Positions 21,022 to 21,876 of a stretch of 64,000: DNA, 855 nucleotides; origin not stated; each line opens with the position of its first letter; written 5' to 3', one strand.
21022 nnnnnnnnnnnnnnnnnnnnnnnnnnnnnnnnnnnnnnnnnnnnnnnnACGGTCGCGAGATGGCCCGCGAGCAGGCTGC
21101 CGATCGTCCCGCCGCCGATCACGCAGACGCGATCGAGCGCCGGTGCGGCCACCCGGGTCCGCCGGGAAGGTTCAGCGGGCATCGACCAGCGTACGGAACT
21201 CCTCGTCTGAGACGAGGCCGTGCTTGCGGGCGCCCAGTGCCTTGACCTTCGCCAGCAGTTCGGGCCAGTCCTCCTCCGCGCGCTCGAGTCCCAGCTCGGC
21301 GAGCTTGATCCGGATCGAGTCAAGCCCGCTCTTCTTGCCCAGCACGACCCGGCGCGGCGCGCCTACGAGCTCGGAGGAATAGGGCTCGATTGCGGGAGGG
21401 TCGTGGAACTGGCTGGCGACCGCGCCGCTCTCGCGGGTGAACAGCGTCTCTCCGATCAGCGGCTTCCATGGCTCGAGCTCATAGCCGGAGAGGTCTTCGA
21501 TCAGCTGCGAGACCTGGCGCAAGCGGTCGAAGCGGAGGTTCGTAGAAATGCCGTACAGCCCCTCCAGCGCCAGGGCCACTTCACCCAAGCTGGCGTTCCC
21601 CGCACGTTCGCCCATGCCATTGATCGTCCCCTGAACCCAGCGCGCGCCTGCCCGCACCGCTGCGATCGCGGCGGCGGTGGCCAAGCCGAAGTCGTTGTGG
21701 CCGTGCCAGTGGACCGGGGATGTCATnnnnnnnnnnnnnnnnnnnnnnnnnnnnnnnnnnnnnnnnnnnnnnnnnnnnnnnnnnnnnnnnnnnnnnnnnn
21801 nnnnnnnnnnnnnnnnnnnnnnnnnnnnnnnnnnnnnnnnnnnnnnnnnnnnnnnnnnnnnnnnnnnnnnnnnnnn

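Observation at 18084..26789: LeuA-type synthase and tandem ketopantoate reductases inside a hydrolase operon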

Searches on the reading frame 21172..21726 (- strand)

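Call 5: search_protein_families(library=pfam, proteins=[window:21172-21726:-])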
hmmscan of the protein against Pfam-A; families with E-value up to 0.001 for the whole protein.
window:21172-21726:- (184 aa): 2 families
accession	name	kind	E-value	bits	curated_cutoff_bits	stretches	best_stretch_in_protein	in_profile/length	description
PF00682.25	HMGL-like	-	4.3e-24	85.8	29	1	4-76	189-260/260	HMGL-like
PF22617.1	HCS_D2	-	6.6e-08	33.3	27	1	91-168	2-81/82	Homocitrate synthase post-HMGL domain-like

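Call 6: search_protein_families(library=ncbifam, proteins=[window:21172-21726:-])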
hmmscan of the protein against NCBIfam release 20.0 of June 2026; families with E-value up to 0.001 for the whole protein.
window:21172-21726:- (184 aa): 21 families
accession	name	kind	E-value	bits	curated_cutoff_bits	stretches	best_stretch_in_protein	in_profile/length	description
TIGR02090.1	LEU1_arch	subfamily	4.2e-50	170.9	484.75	1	4-181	186-363/363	isopropylmalate/citramalate/homocitrate synthases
TIGR02660.1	nifV_homocitr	equivalog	3.1e-47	161.6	462.9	1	3-180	186-364/365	homocitrate synthase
NF002085.0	PRK00915.1-2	subfamily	1.3e-46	159.4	517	1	4-181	199-376/504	2-isopropylmalate synthase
NF041069.1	IPMS_Sufob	equivalog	8.5e-41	140.5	600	1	5-174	189-359/371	isopropylmalate synthase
NF002088.0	PRK00915.1-5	equivalog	1.2e-35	123.1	697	1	7-181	200-378/514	2-isopropylmalate synthase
NF002086.0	PRK00915.1-3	equivalog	1.9e-35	122.3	532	1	7-182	203-382/516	2-isopropylmalate synthase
TIGR02146.1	LysS_fung_arch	equivalog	1.2e-33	116.8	413.55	1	4-163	185-344/344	homocitrate synthase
NF002087.0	PRK00915.1-4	equivalog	2.3e-33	115.5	729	1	8-182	204-383/516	2-isopropylmalate synthase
TIGR00973.1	leuA_bact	equivalog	8.3e-33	113.6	598.7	1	7-181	198-376/494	2-isopropylmalate synthase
NF002084.0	PRK00915.1-1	equivalog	1.2e-25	90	748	1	7-180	201-378/523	2-isopropylmalate synthase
TIGR00977.1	citramal_synth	equivalog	1.9e-25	89.2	450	1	5-167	201-368/526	citramalate synthase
NF042433.1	CitmalDyn_Leptosp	equivalog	6e-24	84.5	950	1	6-175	205-374/514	(R)-citramalate synthase CimA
NF042434.1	IPMS_Lepto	equivalog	6.5e-22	78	500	1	6-165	205-370/374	2-isopropylmalate synthase LeuA2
NF002991.1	PRK03739.1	subfamily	1e-15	57.5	455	1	7-102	239-333/550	2-isopropylmalate synthase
TIGR00970.1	leuA_yeast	equivalog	6.3e-12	44.8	697.4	1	6-102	241-336/564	2-isopropylmalate synthase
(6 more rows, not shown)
